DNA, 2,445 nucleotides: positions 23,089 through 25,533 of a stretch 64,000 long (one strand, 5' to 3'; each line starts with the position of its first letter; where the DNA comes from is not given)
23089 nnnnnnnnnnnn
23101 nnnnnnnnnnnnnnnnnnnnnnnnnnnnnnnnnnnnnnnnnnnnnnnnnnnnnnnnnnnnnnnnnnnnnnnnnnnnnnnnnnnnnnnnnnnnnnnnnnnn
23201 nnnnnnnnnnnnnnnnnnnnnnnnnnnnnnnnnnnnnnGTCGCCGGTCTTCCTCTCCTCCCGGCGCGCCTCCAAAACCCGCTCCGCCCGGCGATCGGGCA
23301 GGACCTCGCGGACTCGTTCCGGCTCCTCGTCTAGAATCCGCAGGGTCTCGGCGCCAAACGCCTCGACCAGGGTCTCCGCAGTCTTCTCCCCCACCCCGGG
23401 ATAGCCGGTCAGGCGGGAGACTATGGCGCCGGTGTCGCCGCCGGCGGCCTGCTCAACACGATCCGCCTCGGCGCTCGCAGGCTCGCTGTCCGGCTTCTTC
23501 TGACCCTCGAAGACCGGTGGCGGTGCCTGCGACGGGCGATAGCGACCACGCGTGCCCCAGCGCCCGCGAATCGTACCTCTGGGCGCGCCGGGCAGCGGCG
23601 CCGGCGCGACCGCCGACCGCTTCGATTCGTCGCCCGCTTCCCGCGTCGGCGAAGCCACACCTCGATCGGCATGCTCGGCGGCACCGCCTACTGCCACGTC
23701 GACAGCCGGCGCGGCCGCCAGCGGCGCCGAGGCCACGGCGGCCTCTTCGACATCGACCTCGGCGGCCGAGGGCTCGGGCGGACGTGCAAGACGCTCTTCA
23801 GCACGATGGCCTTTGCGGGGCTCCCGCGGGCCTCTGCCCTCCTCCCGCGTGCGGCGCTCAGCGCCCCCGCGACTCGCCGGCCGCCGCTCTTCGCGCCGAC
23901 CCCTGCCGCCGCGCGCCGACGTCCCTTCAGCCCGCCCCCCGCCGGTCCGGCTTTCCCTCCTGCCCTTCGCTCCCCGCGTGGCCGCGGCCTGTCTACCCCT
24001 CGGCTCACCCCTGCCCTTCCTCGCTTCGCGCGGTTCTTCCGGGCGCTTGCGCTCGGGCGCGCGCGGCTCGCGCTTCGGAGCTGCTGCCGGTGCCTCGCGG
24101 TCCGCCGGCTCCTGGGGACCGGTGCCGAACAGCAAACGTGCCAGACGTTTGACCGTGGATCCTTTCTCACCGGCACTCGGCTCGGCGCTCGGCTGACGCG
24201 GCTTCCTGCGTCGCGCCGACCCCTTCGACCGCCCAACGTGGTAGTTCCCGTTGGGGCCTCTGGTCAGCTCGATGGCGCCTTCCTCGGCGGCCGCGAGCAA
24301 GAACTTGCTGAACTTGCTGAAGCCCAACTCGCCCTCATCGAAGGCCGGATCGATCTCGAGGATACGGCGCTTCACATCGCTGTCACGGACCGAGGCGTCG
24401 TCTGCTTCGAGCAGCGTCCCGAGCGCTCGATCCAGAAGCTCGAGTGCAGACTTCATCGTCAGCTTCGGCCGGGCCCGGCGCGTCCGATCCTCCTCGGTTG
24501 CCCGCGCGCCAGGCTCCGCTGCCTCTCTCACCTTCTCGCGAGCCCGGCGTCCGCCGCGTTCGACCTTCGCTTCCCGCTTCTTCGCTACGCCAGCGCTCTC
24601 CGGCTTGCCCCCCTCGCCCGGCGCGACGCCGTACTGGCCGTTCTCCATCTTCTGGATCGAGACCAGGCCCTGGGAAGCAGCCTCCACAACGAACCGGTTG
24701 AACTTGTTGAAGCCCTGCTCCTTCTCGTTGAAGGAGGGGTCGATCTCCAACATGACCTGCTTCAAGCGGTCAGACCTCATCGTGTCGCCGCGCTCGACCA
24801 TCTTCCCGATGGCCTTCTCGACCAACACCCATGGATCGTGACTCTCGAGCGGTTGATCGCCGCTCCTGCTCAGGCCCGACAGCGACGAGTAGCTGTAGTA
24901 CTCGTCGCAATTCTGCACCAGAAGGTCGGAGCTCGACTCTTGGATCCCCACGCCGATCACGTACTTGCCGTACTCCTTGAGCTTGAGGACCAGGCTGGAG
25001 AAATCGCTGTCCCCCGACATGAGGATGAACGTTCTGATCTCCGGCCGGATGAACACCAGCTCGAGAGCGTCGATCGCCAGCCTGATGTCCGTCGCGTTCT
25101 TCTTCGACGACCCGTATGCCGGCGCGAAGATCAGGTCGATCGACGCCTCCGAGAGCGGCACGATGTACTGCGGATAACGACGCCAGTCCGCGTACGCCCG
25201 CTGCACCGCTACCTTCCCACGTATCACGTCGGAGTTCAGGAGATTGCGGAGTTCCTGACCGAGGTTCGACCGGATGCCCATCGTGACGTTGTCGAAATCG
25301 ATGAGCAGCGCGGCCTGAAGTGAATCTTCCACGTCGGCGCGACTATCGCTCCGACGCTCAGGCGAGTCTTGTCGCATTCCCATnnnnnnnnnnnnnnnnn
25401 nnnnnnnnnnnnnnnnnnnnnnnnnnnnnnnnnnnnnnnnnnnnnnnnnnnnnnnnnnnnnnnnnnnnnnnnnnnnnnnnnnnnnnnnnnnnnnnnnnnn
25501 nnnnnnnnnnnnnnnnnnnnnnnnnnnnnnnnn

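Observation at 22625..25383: Large NYN-nuclease / 2xOST-HTH / disordered RE-rich / HhH protein translationally coupled to a 3-methyladenine glycosylase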

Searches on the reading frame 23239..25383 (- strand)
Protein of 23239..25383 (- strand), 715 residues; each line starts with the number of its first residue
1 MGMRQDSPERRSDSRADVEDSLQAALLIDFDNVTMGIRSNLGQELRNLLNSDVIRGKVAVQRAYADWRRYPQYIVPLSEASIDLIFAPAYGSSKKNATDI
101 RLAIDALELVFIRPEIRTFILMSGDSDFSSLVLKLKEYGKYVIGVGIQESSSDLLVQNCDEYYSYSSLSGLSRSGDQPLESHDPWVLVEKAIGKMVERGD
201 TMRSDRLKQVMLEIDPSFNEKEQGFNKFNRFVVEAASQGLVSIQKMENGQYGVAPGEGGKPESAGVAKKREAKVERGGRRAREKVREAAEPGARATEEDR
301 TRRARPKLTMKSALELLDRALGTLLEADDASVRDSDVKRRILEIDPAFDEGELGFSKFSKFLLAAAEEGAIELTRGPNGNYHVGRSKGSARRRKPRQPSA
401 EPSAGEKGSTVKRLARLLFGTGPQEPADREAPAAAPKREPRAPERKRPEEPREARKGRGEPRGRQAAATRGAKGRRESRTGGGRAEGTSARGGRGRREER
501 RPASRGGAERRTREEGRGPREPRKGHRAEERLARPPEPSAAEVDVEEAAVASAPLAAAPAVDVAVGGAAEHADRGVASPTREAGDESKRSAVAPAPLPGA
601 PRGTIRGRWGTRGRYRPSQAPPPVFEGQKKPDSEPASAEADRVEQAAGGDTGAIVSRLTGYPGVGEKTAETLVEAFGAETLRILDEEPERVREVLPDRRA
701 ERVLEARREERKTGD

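Call 4: search_protein_families(library=pfam, proteins=[window:23239-25383:-], max_evalue=0.1)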
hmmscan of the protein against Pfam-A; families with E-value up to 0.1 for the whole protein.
window:23239-25383:- (715 aa): 4 families
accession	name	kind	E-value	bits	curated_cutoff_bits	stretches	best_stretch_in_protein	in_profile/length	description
PF01936.24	NYN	-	2.2e-25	90.3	24.2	1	24-164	2-143/145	NYN domain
PF12872.13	OST-HTH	-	1.3e-09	38.2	23.8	1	315-382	3-70/71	OST-HTH/LOTUS domain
PF14520.12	HHH_5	-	0.00077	20.3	27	1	657-708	3-56/57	Helix-hairpin-helix domain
PF01367.25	5_3_exonuc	-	0.058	14.3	40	0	655-678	17-40/97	5'-3' exonuclease, C-terminal SAM fold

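Call 5: search_protein_families(library=ncbifam, proteins=[window:23239-25383:-], max_evalue=0.1)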
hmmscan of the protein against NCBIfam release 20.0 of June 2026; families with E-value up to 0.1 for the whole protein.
window:23239-25383:- (715 aa): 2 families
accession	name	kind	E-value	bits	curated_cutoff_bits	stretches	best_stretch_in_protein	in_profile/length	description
TIGR00288.1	TIGR00288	hypoth_equivalog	3.6e-08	33.4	178.45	1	20-156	21-146/160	TIGR00288 family NYN domain-containing protein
TIGR01448.2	helicase_RecD2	equivalog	5.1e-06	24.9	500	1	661-712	84-137/713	SF1B family DNA helicase RecD2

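Call 6: find_homologous_proteins(query=window:23239-25383:-, max_evalue=0.00001)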
Query window:23239-25383:- (715 aa): 5887 proteins with E <= 0.00001 among 8000 candidates; the best 120 are listed.
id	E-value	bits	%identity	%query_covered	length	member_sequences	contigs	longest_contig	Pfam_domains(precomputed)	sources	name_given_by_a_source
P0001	0.0e+0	1523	100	100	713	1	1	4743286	PF12872.14,PF01936.25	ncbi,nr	ncbi:MAG: NYN domain-containing protein [Gemmatimonadota bacterium]|nr:MAG: NYN domain-containing pr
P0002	1.1e-294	997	70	100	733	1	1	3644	PF12872.14,PF01936.25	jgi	jgi:uncharacterized protein (TIGR00288 family)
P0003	9.3e-277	938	68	100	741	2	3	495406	PF12872.14,PF01936.25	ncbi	-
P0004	1.4e-271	921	68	100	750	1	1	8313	PF12872.14,PF01936.25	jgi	jgi:uncharacterized protein (TIGR00288 family)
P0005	1.5e-268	911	67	100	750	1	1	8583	PF12872.14,PF01936.25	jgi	jgi:uncharacterized protein (TIGR00288 family)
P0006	2.5e-268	910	64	100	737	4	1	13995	PF12872.14,PF01936.25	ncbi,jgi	jgi:uncharacterized protein (TIGR00288 family)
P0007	1.5e-267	908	62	100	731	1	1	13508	PF12872.14,PF01936.25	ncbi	-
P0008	2.1e-263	894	72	70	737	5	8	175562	PF12872.14,PF01936.25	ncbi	-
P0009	3.1e-260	884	65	100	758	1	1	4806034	PF12872.14,PF01936.25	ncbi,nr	ncbi:MAG: NYN domain-containing protein [Gemmatimonadota bacterium]|nr:MAG: NYN domain-containing pr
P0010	7.0e-259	879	66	100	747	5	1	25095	PF12872.14,PF01936.25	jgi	jgi:uncharacterized protein (TIGR00288 family)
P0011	8.9e-259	879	65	98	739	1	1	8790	PF12872.14,PF01936.25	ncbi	-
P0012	7.3e-257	872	62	100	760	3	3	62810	PF12872.14,PF01936.25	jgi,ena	-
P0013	1.7e-253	861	69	70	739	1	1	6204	PF12872.14,PF01936.25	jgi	jgi:uncharacterized protein (TIGR00288 family)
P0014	5.2e-250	850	63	100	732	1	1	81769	PF12872.14,PF01936.25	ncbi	-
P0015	3.2e-248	844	62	100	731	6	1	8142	PF12872.14,PF01936.25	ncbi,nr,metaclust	ncbi:MAG: hypothetical protein AMS25_14695 [Gemmatimonas sp. SM23_52]|nr:MAG: hypothetical protein A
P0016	2.2e-247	841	61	100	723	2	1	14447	PF12872.14,PF01936.25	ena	-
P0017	3.8e-247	840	63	100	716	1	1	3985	PF12872.14,PF01936.25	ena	-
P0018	1.0e-246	839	61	100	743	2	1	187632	PF12872.14,PF01936.25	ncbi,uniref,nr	ncbi:MAG: NYN domain-containing protein [Gemmatimonadetes bacterium]|uniref:NYN domain-containing pr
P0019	1.4e-246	838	75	58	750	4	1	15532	PF12872.14,PF01936.25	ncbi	-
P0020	2.9e-246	837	61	100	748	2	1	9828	PF12872.14,PF01936.25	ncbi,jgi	jgi:uncharacterized protein (TIGR00288 family)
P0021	9.3e-246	836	60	100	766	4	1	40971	PF12872.14,PF01936.25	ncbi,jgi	jgi:uncharacterized protein (TIGR00288 family)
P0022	1.2e-245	835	60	100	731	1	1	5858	PF12872.14,PF01936.25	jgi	jgi:uncharacterized protein (TIGR00288 family)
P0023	9.3e-245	832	61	100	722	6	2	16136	PF12872.14,PF01936.25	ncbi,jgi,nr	ncbi:MAG: hypothetical protein AMS25_13185 [Gemmatimonas sp. SM23_52]|nr:MAG: hypothetical protein A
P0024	2.9e-244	831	60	100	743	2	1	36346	PF12872.14,PF01936.25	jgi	-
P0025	1.1e-243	829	61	100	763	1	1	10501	PF12872.14,PF01936.25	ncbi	-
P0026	1.4e-241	822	74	58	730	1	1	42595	PF12872.14,PF01936.25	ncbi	-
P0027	1.6e-240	818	71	65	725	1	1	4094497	PF12872.14,PF01936.25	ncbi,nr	ncbi:MAG: NYN domain-containing protein [Gemmatimonadota bacterium]|nr:MAG: NYN domain-containing pr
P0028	1.0e-239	816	60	100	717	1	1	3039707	PF12872.14,PF01936.25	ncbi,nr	ncbi:MAG: NYN domain-containing protein [Gemmatimonadota bacterium]|nr:MAG: NYN domain-containing pr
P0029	1.5e-239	815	60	100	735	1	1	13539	PF12872.14,PF01936.25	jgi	-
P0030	1.8e-239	815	58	100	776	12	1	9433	PF12872.14,PF01936.25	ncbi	-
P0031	1.2e-237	809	61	100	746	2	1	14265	PF12872.14,PF01936.25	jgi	jgi:uncharacterized protein (TIGR00288 family)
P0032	1.0e-235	803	76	58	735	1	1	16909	PF12872.14,PF01936.25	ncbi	-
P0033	7.7e-233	793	58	97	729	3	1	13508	PF12872.14,PF01936.25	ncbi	-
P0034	3.5e-232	791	58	99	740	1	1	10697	PF12872.14,PF01936.25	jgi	-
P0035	9.1e-231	786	71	69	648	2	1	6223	PF12872.14,PF01936.25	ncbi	ncbi:MAG: NYN domain-containing protein, partial [Gemmatimonadales bacterium]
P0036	1.2e-230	786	58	99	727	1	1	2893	PF12872.14,PF01936.25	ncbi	-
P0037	1.8e-230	785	56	97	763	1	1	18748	PF12872.14,PF01936.25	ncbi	-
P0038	8.3e-224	763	69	60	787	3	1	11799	PF12872.14,PF01936.25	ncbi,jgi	jgi:uncharacterized protein (TIGR00288 family)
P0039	4.8e-222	757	58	100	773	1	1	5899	PF12872.14,PF01936.25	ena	-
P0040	1.7e-220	752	58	100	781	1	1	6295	PF12872.14,PF01936.25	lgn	-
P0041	5.4e-212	724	56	100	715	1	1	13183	PF12872.14,PF01936.25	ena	-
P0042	3.8e-210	718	57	99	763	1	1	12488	PF12872.14,PF01936.25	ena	-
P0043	4.4e-206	705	56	99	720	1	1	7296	PF12872.14,PF01936.25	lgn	-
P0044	7.3e-203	694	55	99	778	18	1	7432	PF12872.14,PF01936.25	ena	-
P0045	1.7e-200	686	56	100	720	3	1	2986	PF12872.14,PF01936.25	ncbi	-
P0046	4.5e-196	672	60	79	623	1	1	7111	PF12872.14,PF01936.25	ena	-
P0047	1.9e-187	643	70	63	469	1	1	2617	PF12872.14,PF01936.25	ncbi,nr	ncbi:MAG TPA: NYN domain-containing protein, partial [Gemmatimonadota bacterium]|nr:NYN domain-conta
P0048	8.3e-164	565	55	83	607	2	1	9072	PF12872.14,PF01936.25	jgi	jgi:hypothetical protein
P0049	4.1e-155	536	64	54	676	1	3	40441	PF12872.14,PF01936.25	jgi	jgi:uncharacterized protein (TIGR00288 family)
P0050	2.6e-151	524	-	-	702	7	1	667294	PF12872.14,PF01936.25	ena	-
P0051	7.9e-151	522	61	52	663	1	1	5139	PF12872.14,PF01936.25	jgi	jgi:uncharacterized LabA/DUF88 family protein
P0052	1.3e-150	521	60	56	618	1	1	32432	PF12872.14,PF01936.25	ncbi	ncbi:MAG: NYN domain-containing protein [Gemmatimonadota bacterium]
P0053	5.4e-150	519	59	53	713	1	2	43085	PF12872.14,PF01936.25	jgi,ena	-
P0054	6.3e-149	516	60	54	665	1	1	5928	PF12872.14,PF01936.25,PF24706.2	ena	-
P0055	7.4e-149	516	61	50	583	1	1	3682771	PF12872.14,PF01936.25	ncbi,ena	-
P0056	1.1e-148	515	-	-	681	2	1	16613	PF12872.14,PF01936.25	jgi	-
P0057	1.4e-148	515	60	53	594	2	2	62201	PF12872.14,PF01936.25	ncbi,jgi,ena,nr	ncbi:MAG: NYN domain-containing protein [Gemmatimonadota bacterium]|nr:NYN domain-containing protein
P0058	1.5e-148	515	61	55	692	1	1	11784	PF12872.14,PF01936.25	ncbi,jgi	jgi:uncharacterized protein (TIGR00288 family)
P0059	1.8e-148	514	63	50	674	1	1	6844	PF12872.14,PF01936.25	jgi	jgi:uncharacterized protein (TIGR00288 family)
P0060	2.0e-148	514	63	50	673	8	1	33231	PF12872.14,PF01936.25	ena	-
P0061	2.2e-148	514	54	59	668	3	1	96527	PF12872.14,PF01936.25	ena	-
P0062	5.3e-148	513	64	50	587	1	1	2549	PF12872.14,PF01936.25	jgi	jgi:uncharacterized protein (TIGR00288 family)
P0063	8.0e-148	512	65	50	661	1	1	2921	PF12872.14,PF01936.25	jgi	jgi:uncharacterized protein (TIGR00288 family)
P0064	1.1e-147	512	63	52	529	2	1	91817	PF12872.14,PF01936.25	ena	-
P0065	1.4e-147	511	60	54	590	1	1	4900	PF12872.14,PF01936.25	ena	-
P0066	1.5e-147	511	62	50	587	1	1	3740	PF12872.14,PF01936.25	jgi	jgi:uncharacterized protein (TIGR00288 family)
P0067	1.9e-147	511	59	55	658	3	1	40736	PF12872.14,PF01936.25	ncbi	-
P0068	4.0e-147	510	61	53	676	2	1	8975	PF12872.14,PF01936.25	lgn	-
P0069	4.1e-147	510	60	52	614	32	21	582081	PF12872.14,PF01936.25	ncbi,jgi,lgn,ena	ncbi:MAG: NYN domain-containing protein [Longimicrobiales bacterium]|jgi:uncharacterized protein (TI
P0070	4.1e-147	510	58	54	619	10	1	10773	PF12872.14,PF01936.25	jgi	-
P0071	4.3e-147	510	61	55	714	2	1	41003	PF12872.14,PF01936.25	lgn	-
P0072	7.8e-147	509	59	54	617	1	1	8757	PF12872.14,PF01936.25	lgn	-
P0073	1.0e-146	508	45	98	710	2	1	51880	PF12872.14,PF01936.25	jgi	jgi:uncharacterized protein (TIGR00288 family)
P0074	1.1e-146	508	60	53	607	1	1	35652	PF12872.14,PF01936.25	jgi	jgi:uncharacterized protein (TIGR00288 family)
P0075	1.5e-146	508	61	54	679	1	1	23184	PF12872.14,PF01936.25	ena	-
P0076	1.7e-146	508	59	54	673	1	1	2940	PF12872.14,PF01936.25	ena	-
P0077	2.2e-146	507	62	50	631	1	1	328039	PF12872.14,PF01936.25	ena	-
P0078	2.9e-146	507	60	52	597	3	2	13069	PF12872.14,PF01936.25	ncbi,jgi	jgi:uncharacterized protein (TIGR00288 family)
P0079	2.9e-146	507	60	52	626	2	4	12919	PF12872.14,PF01936.25,PF25304.2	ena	-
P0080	3.4e-146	507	60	51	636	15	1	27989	PF12872.14,PF01936.25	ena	-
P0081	3.5e-146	507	56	61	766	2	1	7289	PF12872.14,PF01936.25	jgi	jgi:uncharacterized protein (TIGR00288 family)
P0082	4.0e-146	506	61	52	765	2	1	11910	PF12872.14,PF01936.25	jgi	jgi:uncharacterized protein (TIGR00288 family)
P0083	4.6e-146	506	77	32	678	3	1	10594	PF12872.14,PF01936.25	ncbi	-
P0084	6.1e-146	506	50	72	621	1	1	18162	PF12872.14,PF01936.25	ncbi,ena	-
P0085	7.0e-146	506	60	54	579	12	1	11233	PF12872.14,PF01936.25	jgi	jgi:uncharacterized protein (TIGR00288 family)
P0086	8.6e-146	505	63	51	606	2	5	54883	PF12872.14,PF01936.25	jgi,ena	jgi:uncharacterized protein (TIGR00288 family)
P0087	9.0e-146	505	61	53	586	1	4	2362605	PF12872.14,PF01936.25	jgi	jgi:uncharacterized protein (TIGR00288 family)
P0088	9.6e-146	505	61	51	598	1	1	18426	PF12872.14,PF01936.25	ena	-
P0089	1.2e-145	505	56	59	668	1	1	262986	PF12872.14,PF01936.25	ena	-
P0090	1.4e-145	505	60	53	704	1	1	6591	PF12872.14,PF01936.25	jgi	-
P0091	1.5e-145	505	61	51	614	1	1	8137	PF12872.14,PF01936.25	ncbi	ncbi:MAG: NYN domain-containing protein [Gemmatimonadota bacterium]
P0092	1.5e-145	505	61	54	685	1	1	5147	PF12872.14,PF01936.25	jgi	jgi:uncharacterized protein (TIGR00288 family)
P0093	2.4e-145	504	63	51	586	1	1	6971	PF12872.14,PF01936.25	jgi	jgi:uncharacterized protein (TIGR00288 family)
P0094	2.6e-145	504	62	53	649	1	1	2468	PF01936.25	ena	-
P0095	3.1e-145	504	61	55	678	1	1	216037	PF12872.14,PF01936.25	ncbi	-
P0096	3.1e-145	504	59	54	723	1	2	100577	PF12872.14,PF01936.25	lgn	-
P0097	3.3e-145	503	63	50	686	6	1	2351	PF12872.14,PF01936.25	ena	-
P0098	3.6e-145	503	60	51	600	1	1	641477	PF12872.14,PF01936.25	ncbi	-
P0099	3.9e-145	503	64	52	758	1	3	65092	PF12872.14,PF01936.25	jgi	jgi:uncharacterized protein (TIGR00288 family)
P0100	3.9e-145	503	60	52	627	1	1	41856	PF12872.14,PF01936.25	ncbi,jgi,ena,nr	ncbi:MAG: NYN domain-containing protein [Gemmatimonadota bacterium]|nr:NYN domain-containing protein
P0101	4.5e-145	503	55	60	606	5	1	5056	PF12872.14,PF01936.25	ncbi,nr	ncbi:MAG: NYN domain-containing protein, partial [Gemmatimonadetes bacterium]|nr:NYN domain-containi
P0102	4.9e-145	503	62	52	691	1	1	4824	PF12872.14,PF01936.25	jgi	-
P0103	5.2e-145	503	62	50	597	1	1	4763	PF12872.14,PF01936.25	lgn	-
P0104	5.2e-145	503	60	54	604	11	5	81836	PF12872.14,PF01936.25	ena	-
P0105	5.2e-145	503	58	52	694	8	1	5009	PF12872.14,PF01936.25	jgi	jgi:uncharacterized protein (TIGR00288 family)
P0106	5.9e-145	503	61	51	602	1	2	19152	PF12872.14,PF01936.25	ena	-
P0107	6.0e-145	503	60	50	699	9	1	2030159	PF12872.14,PF01936.25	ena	-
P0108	6.7e-145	502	62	53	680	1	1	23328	PF12872.14,PF01936.25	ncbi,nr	ncbi:MAG: NYN domain-containing protein [Gemmatimonadetes bacterium]|nr:NYN domain-containing protei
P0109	7.2e-145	502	62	50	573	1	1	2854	PF12872.14,PF01936.25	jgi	jgi:uncharacterized protein (TIGR00288 family)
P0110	8.5e-145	502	60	54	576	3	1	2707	PF12872.14,PF01936.25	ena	-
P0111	9.2e-145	502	58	53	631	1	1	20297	PF12872.14,PF01936.25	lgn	-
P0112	1.0e-144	502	63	52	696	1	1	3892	PF12872.14,PF01936.25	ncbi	-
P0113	1.2e-144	502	49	70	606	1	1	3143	PF12872.14,PF01936.25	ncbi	-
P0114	1.2e-144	502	60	54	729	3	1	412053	PF12872.14,PF01936.25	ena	-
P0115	1.4e-144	501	60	54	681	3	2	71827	PF12872.14,PF01936.25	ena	-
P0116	1.5e-144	501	64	51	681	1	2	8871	PF12872.14,PF01936.25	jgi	jgi:uncharacterized protein (TIGR00288 family)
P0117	1.7e-144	501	62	52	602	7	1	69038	PF12872.14,PF01936.25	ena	-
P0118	1.7e-144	501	59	54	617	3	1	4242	PF12872.14,PF01936.25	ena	-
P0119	1.9e-144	501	59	52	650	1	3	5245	PF12872.14,PF01936.25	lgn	-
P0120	2.2e-144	501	62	51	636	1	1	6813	PF12872.14,PF01936.25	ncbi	-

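Call 7: search_solved_structures(query=window:23239-25383:-, max_evalue=1, show_alignments=3)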
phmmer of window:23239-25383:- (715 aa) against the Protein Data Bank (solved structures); distinct sequences matched with E-value up to 1: 1.
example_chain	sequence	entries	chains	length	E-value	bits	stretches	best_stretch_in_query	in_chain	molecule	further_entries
2qip_A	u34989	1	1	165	0.00013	23.9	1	92-163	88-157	Protein of unknown function VPA0982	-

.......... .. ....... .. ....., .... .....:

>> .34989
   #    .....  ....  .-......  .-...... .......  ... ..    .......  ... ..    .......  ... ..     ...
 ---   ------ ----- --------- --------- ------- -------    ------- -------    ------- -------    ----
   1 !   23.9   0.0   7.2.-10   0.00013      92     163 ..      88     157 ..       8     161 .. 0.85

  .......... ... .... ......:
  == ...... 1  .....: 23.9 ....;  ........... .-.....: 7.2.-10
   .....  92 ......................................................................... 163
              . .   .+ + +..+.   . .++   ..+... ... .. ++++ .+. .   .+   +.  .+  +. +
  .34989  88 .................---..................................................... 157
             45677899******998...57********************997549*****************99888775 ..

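Call 12: find_related_loci(query=A1, collection=genome_contigs, flank=6000)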
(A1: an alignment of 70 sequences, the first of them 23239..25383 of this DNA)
Query A1 (715 aa) in genome_contigs; peptide patterns used: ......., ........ (x = any residue, [..] = any of these).
600 stretches matched a pattern (row limit reached: there are more); 582 encode a relative of the query (tblastn E <= 1e-3); the best 80 are kept; 80 distinct loci.
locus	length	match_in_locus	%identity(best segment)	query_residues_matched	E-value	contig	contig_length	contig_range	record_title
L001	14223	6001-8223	68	1-714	0e+0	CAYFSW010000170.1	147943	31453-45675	MAG TPA_asm: uncultured Gemmatimonadota bacterium isolate ERP108616_co1_161 genome assembly, contig: k119_1956075, whole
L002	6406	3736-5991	63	1-715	0e+0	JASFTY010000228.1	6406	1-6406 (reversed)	MAG: Gemmatimonadales bacterium isolate D1103U20metaG_sub_Bin_457 D1103U20metaG_FD_scaffold_4618_c1, whole genome shotgu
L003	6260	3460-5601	60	20-714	0e+0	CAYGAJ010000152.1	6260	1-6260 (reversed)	MAG TPA_asm: uncultured Gemmatimonadota bacterium isolate ERP108616_co2_293 genome assembly, contig: NODE_26296_length_6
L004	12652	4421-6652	61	1-714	0e+0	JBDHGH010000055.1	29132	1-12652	MAG: Gemmatimonadota bacterium isolate M8-58_Bin_422 M8-58_Bin_422_scaffold_11389, whole genome shotgun sequence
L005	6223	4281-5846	71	1-496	0e+0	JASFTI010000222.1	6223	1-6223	MAG: Gemmatimonadales bacterium isolate D1103U20metaG_Bin_262 D1103U20metaG_FD_scaffold_4875_c1, whole genome shotgun se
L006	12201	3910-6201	61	1-714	0e+0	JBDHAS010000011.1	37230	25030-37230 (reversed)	MAG: Gemmatimonadota bacterium isolate M3-44_Bin_339 M3-44_Bin_339_scaffold_2995, whole genome shotgun sequence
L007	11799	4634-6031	69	1-430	0e+0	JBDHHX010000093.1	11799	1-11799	MAG: Gemmatimonadota bacterium isolate M8-62_Bin_360 M8-62_Bin_360_scaffold_25998, whole genome shotgun sequence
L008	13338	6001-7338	73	1-439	0e+0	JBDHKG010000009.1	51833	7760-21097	MAG: Gemmatimonadota bacterium isolate BHB10-38_Bin_179 BHB10-38_Bin_179_scaffold_2757, whole genome shotgun sequence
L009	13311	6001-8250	61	1-713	0e+0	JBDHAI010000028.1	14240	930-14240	MAG: Gemmatimonadota bacterium isolate M3-44_Bin_197 M3-44_Bin_197_scaffold_17678, whole genome shotgun sequence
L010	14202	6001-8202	45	24-710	2e-151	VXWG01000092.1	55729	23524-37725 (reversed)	MAG: Candidatus Palauibacter irciniicola isolate SB0668_bin_12 NODE_282_length_55729_cov_25.756906, whole genome shotgun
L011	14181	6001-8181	44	28-713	9e-146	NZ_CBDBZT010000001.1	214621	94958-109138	MAG: Candidatus Palauibacter sp. isolate d913a111-4b0a-4343-aa09-6fb2a46b27a4 contig_1, whole genome shotgun sequence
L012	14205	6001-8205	45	28-710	2e-145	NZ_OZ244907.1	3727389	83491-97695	MAG: Candidatus Palauibacter sp. isolate c5de0401-b7dc-4d82-98b5-efbda7d568cc chromosome 1, complete sequence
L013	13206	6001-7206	61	19-408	7e-144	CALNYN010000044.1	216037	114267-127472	MAG: uncultured Gemmatimonadota bacterium isolate LOGT_bin.0093 genome assembly, contig: contig_2413, whole genome shotg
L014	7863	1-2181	72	102-700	1e-143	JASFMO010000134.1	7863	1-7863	MAG: Gemmatimonadales bacterium isolate D0817S02metaG_Bin_254 D0817S02metaG_FD_scaffold_2300_c1, whole genome shotgun se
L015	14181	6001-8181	43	28-710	1e-145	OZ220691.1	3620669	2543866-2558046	MAG: Gemmatimonadota bacterium isolate 1766b9ea-3269-4cc1-97f5-695b05480569 genome assembly, chromosome: 1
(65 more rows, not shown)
